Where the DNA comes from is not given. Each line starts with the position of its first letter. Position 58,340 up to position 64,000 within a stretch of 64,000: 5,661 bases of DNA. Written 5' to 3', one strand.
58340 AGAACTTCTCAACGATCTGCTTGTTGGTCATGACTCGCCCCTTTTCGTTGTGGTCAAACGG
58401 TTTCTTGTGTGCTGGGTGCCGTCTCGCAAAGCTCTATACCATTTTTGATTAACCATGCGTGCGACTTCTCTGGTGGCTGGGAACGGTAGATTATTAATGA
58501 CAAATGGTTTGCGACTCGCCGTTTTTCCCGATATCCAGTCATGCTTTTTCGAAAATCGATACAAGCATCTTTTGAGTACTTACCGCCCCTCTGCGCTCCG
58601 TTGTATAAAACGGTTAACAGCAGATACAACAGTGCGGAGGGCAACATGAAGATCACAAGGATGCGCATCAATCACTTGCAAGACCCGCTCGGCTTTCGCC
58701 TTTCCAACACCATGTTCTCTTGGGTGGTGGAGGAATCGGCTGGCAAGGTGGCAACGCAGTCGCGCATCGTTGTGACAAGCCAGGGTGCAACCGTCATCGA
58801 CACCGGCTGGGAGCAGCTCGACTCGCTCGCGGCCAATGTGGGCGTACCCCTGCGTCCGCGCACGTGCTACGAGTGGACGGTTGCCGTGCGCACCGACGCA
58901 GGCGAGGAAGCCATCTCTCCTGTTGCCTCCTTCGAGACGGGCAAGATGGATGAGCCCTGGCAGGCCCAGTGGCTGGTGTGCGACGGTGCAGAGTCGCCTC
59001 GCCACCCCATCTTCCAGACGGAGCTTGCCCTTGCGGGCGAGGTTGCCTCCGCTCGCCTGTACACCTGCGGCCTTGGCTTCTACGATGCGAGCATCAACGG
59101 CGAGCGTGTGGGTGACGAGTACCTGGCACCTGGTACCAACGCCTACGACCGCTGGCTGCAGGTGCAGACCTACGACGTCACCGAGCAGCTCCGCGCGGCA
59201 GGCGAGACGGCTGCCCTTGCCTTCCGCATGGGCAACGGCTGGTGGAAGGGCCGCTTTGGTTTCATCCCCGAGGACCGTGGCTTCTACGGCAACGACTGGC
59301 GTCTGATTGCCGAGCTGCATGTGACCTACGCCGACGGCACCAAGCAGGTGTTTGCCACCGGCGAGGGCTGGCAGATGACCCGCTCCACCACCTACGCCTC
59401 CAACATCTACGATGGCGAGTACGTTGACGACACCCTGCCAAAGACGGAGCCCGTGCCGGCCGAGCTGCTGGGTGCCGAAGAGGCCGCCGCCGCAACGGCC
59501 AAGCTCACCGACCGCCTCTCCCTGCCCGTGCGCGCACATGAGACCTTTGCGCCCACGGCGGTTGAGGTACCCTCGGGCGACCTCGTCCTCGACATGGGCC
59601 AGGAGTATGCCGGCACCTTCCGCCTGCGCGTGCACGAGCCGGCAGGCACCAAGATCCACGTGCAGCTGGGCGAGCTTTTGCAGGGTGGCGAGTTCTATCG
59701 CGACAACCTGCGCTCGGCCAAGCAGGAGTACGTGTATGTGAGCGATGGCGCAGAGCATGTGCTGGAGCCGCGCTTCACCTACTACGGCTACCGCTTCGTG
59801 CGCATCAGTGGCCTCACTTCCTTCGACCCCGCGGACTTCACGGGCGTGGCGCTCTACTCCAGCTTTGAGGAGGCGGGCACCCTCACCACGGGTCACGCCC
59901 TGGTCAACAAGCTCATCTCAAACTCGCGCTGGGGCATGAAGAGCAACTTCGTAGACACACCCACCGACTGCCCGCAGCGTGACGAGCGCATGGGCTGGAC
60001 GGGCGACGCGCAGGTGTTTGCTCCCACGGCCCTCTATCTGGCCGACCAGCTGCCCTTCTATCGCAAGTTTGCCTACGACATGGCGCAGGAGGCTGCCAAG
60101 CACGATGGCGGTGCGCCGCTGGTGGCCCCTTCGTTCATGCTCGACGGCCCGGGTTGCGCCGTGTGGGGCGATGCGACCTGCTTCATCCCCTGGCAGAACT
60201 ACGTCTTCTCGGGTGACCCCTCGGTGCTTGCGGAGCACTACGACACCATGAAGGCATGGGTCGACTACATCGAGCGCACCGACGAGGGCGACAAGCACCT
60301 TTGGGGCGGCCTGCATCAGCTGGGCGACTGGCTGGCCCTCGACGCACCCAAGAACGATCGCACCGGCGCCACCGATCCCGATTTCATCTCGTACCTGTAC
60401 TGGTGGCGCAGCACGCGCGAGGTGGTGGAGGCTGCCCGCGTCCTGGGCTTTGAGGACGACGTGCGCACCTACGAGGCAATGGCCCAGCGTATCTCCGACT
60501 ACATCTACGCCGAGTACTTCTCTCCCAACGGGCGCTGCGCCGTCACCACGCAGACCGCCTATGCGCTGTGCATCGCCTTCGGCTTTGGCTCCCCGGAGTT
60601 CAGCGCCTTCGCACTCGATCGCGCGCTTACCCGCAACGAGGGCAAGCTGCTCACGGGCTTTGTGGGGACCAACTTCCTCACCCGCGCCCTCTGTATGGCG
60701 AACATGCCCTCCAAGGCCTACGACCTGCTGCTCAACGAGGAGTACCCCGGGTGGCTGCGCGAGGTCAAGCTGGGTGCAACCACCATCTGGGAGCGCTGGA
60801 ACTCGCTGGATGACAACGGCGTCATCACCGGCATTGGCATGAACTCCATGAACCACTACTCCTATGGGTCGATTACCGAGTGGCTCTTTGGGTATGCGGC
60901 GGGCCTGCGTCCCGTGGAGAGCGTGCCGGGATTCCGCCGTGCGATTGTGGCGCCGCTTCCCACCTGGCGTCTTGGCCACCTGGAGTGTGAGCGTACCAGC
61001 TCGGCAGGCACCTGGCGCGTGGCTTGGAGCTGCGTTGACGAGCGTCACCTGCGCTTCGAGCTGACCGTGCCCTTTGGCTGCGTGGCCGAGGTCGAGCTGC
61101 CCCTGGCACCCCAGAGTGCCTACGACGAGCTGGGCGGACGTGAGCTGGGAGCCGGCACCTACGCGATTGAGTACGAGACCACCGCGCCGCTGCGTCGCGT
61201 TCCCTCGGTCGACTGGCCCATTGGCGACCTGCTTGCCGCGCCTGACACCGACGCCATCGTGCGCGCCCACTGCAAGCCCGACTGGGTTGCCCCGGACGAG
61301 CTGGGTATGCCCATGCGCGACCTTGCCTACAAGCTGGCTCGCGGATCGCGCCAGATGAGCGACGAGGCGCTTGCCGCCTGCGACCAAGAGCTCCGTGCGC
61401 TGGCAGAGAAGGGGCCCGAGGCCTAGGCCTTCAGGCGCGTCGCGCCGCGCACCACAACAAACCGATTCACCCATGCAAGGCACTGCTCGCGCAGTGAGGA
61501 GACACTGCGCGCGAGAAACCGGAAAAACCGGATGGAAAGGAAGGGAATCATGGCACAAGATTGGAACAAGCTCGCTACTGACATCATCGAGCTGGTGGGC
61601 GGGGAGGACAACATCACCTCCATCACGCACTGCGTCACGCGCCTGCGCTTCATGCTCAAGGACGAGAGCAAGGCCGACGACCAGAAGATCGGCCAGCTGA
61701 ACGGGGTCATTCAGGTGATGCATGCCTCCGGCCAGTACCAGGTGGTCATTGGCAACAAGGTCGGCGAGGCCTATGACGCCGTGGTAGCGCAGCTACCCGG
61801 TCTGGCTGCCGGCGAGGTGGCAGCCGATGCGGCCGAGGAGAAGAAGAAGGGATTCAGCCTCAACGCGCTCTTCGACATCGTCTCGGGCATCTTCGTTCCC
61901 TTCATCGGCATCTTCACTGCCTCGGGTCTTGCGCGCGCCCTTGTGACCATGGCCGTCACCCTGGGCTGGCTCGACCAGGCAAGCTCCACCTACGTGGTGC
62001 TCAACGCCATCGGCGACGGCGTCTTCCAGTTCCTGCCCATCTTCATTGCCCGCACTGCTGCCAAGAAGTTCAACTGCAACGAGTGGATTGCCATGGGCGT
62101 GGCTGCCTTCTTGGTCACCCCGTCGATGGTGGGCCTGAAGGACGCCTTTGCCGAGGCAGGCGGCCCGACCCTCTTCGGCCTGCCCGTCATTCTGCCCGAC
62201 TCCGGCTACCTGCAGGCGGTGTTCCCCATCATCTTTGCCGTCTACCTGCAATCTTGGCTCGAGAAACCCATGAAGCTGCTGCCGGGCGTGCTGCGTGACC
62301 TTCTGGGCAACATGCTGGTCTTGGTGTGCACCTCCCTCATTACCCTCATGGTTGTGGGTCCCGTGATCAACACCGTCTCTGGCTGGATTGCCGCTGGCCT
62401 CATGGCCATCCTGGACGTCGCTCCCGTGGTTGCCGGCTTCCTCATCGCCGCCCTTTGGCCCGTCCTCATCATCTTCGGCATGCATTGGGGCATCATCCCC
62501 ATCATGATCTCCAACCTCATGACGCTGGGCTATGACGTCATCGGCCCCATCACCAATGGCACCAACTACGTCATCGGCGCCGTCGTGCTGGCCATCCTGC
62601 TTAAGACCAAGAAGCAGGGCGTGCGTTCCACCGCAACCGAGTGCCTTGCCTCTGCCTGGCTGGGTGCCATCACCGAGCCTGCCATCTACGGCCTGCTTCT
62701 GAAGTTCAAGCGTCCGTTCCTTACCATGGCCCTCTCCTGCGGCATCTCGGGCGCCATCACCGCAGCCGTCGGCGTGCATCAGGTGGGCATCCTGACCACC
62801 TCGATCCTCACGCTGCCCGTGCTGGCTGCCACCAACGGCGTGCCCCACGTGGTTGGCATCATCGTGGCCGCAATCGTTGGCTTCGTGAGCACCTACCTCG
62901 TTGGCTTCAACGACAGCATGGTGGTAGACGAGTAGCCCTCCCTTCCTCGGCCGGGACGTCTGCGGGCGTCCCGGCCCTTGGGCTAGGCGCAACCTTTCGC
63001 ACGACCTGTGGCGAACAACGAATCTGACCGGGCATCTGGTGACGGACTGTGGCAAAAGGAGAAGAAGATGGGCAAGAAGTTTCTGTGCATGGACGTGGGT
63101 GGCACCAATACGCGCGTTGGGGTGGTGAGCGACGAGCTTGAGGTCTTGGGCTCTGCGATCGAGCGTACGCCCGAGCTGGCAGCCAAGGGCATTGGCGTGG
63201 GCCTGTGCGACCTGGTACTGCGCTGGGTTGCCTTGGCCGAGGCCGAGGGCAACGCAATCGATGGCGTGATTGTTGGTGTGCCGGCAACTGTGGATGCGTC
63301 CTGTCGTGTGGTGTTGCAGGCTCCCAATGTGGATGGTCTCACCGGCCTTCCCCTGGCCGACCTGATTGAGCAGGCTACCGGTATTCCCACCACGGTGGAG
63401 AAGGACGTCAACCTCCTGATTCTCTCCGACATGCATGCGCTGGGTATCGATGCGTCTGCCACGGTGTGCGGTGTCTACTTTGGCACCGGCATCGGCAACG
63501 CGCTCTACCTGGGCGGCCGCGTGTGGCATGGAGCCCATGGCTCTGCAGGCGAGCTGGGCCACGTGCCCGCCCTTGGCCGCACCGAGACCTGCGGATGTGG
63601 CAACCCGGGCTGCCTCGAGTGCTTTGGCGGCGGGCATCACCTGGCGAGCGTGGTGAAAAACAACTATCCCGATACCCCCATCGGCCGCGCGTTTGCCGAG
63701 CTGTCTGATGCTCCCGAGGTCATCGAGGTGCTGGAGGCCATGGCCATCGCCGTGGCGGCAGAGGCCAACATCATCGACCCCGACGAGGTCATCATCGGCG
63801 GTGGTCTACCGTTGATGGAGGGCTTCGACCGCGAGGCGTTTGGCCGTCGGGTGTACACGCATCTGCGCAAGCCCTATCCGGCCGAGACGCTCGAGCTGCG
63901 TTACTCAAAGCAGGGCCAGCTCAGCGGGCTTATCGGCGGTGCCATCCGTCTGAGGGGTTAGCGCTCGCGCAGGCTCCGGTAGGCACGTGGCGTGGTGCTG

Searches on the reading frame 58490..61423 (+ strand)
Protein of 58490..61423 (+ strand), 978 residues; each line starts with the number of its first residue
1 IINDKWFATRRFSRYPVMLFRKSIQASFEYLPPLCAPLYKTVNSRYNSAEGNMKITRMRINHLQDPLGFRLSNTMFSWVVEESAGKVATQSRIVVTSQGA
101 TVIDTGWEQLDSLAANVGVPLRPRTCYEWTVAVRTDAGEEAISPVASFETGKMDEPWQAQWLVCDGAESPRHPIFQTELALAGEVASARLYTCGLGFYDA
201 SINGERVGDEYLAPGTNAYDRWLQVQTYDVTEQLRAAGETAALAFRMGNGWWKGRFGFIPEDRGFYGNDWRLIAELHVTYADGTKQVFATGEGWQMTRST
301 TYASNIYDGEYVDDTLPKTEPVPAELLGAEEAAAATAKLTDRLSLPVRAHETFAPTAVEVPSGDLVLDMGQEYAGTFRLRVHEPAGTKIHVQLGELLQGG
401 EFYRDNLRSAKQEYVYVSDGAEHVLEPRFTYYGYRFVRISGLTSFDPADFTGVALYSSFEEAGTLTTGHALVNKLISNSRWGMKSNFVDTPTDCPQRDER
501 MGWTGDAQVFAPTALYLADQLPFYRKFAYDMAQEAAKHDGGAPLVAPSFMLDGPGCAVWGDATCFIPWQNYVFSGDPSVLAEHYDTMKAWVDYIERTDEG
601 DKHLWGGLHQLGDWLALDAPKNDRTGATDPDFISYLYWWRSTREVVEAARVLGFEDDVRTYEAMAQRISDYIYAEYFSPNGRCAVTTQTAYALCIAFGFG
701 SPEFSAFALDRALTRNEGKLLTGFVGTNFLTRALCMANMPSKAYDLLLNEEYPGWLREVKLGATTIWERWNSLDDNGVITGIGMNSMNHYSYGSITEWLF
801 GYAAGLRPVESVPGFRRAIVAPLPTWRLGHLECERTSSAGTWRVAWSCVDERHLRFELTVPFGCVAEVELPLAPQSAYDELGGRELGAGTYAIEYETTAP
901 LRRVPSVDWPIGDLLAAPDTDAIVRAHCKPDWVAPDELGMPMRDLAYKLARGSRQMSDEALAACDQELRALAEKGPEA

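Call 27: search_protein_families(library=ncbifam, max_evalue=0.00001, proteins=[window:58490-61423:+])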
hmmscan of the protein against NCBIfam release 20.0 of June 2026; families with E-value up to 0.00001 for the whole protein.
window:58490-61423:+ (978 aa): 2 families
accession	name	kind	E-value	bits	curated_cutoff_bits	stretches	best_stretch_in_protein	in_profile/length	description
NF041573.1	rhamnosid_Stmyc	equivalog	1.9e-136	456.4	1720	2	183-874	313-996/1028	alpha-L-rhamnosidase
NF041572.1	rhamnosid_Flavobac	equivalog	2.8e-70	237.5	1800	1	174-870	180-900/946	alpha-L-rhamnosidase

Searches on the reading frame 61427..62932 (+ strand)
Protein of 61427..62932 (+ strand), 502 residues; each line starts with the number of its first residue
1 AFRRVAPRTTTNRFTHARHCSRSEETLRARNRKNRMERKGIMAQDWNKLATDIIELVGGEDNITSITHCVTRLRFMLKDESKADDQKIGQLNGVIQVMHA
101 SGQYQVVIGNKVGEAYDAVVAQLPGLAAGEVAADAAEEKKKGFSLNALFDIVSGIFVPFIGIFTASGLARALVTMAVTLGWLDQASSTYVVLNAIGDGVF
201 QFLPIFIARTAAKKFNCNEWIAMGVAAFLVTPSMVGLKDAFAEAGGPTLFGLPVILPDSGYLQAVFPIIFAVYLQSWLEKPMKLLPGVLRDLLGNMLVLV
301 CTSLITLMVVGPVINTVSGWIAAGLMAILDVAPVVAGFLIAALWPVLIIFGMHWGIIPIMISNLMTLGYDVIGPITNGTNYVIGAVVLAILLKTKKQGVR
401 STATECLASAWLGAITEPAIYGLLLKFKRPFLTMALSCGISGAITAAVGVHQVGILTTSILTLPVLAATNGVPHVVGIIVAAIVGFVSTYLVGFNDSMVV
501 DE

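Call 27: search_protein_families(library=ncbifam, max_evalue=0.00001, proteins=[window:61427-62932:+])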
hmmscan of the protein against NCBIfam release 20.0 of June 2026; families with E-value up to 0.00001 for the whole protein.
window:61427-62932:+ (502 aa): 19 families
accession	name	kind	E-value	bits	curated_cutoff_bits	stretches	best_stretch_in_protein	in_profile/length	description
TIGR01995.1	PTS-II-ABC-beta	subfamily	2.8e-126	422.5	614.7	1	47-497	2-452/618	beta-glucoside-specific PTS transporter subunit IIABC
NF007335.0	PRK09824.1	equivalog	8.1e-100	335.2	894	1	46-496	3-455/627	PTS beta-glucoside transporter subunit IIABC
TIGR01996.1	PTS-II-BC-sucr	equivalog_domain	7.7e-85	285.2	559.3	1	47-491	3-460/461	sucrose-specific PTS transporter subunit IIBC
NF007311.0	PRK09796.1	equivalog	1.2e-70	238.4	722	1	42-499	1-461/485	PTS cellobiose/arbutin/salicin transporter subunit IIBC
TIGR01992.1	PTS-IIBC-Tre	equivalog_domain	4.3e-56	190.7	591.95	1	49-492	3-461/463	PTS system trehalose-specific EIIBC component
NF008236.0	PRK11007.1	equivalog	2e-43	148.7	409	1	51-492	11-460/473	PTS trehalose transporter subunit IIBC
NF007152.0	PRK09586.1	equivalog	8.1e-35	120.9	516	1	46-496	6-473/477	PTS N-acetylmuramic acid transporter subunit IIBC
TIGR00852.1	pts-Glc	subfamily_domain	4.4e-34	118.1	291.1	1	196-474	1-278/290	maltose/glucose-specific PTS transporter subunit IIC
TIGR00826.1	EIIB_glc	domain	6.7e-16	58.4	45.75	2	71-121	1-52/88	glucose PTS transporter subunit EIIB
NF011497.0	PRK14905.1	equivalog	1.9e-13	50.5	485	1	44-116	273-346/357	triosephosphate isomerase/PTS system glucose/sucrose-specific transporter subunit IIB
TIGR01998.1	PTS-II-BC-nag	equivalog_domain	1.1e-12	47.5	553.2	1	43-113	398-468/475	N-acetylglucosamine-specific PTS transporter subunit IIBC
TIGR02004.1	PTS-IIBC-malX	hypoth_equivalog_domain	2.6e-11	42.8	632.2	1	35-119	429-513/517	maltose/glucose-specific PTS transporter subunit IIBC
NF007509.0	PRK10110.1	subfamily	1.2e-10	40.4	665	1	48-119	450-521/530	PTS maltose transporter subunit IICB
NF007608.0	PRK10255.1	equivalog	2e-09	36.5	1010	1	45-139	388-479/648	PTS N-acetyl glucosamine transporter subunit IIABC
TIGR02005.1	PTS-IIBC-alpha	subfamily_domain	2.2e-09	36.2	607.3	1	46-114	447-515/524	alpha-glucoside-specific PTS transporter subunit IIBC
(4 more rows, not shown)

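Call 96: list_cluster_members(proteins=[window:63008-63958:+, window:63068-63958:+, window:63089-63958:+, window:61532-62932:+, window:61550-62932:+, window:10331-12007:+, window:1185-3014:+])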
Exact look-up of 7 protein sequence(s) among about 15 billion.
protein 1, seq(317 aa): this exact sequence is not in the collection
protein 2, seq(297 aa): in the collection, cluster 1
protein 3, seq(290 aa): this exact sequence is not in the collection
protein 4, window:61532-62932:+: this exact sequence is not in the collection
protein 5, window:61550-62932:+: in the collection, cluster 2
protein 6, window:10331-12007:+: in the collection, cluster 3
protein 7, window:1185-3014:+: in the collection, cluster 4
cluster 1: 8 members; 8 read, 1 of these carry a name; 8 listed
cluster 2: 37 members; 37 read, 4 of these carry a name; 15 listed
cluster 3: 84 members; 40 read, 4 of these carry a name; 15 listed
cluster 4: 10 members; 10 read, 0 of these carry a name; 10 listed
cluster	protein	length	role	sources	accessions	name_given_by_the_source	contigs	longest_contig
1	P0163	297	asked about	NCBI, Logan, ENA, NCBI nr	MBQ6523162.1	MAG: allose kinase [Atopobiaceae bacterium] | allose kinase [Atopobiaceae bacterium]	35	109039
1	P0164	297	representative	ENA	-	-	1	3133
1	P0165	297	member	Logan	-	-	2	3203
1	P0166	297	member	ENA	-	-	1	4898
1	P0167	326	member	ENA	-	-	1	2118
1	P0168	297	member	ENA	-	-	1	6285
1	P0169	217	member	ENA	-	-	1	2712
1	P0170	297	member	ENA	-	-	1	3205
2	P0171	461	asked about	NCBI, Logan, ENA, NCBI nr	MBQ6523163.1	MAG: PTS transporter subunit EIIC [Atopobiaceae bacterium] | PTS transporter subunit EIIC [Atopobiaceae bacterium]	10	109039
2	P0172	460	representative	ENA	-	-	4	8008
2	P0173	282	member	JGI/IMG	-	PTS system beta-glucosides-specific IIC component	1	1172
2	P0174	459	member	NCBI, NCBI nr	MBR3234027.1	MAG: PTS transporter subunit EIIC [Atopobiaceae bacterium] | PTS transporter subunit EIIC [Atopobiaceae bacterium]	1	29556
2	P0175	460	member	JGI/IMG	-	PTS system beta-glucosides-specific IIC component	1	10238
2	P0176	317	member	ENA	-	-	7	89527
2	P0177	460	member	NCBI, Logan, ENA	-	-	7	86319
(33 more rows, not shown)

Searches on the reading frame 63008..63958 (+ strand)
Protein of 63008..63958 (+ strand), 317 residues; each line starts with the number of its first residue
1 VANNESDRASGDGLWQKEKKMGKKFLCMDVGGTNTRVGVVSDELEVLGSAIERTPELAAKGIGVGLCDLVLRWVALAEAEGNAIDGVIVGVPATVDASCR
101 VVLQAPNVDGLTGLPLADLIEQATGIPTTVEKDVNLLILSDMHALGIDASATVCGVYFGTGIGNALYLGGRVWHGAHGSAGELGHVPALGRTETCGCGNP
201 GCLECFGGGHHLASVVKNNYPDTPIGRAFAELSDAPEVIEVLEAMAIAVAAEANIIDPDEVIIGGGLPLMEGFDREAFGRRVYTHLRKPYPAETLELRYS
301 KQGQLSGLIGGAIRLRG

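Call 97: find_encoding_contigs(protein=P0163, flank=10000, max_places=2)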
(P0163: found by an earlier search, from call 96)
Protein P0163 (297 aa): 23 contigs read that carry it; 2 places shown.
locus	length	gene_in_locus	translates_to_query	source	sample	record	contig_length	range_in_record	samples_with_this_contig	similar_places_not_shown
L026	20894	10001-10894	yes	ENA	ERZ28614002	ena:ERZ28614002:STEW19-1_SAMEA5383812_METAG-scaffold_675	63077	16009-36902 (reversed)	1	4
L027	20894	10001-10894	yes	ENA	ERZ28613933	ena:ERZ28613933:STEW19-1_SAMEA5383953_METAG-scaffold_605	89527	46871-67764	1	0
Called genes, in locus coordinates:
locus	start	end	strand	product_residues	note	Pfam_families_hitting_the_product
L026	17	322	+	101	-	PF01381:HTH_3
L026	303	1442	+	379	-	PF13657:Couple_hipA, PF07804:HipA_C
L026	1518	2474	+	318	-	PF04909:Amidohydro_2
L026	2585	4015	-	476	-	PF00232:Glyco_hydro_1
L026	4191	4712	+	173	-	PF00881:Nitroreductase, PF14512:TM1586_NiRdase (faint), PF00881:Nitroreductase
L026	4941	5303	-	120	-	PF07366:SnoaL, PF12680:SnoaL_2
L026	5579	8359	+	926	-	PF25788:Ig_Rha78A_N, PF08531:Bac_rhamnosid_N, PF05592:Bac_rhamnosid, PF17389:Bac_rhamnosid6H, PF17390:Bac_rhamnosid_C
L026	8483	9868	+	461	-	PF00367:PTS_EIIB, PF02378:PTS_EIIC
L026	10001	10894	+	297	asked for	PF00480:ROK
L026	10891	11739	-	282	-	PF02311:AraC_binding, PF00165:HTH_AraC, PF12833:HTH_18, PF00165:HTH_AraC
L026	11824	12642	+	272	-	PF00756:Esterase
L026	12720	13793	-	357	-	PF04055:Radical_SAM, PF13186:SPASM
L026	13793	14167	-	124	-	-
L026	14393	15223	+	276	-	PF04072:LCM (weak)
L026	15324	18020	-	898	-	PF00690:Cation_ATPase_N, PF00122:E1-E2_ATPase, PF00702:Hydrolase, PF13246:Cation_ATPase, PF00689:Cation_ATPase_C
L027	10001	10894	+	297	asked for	PF00480:ROK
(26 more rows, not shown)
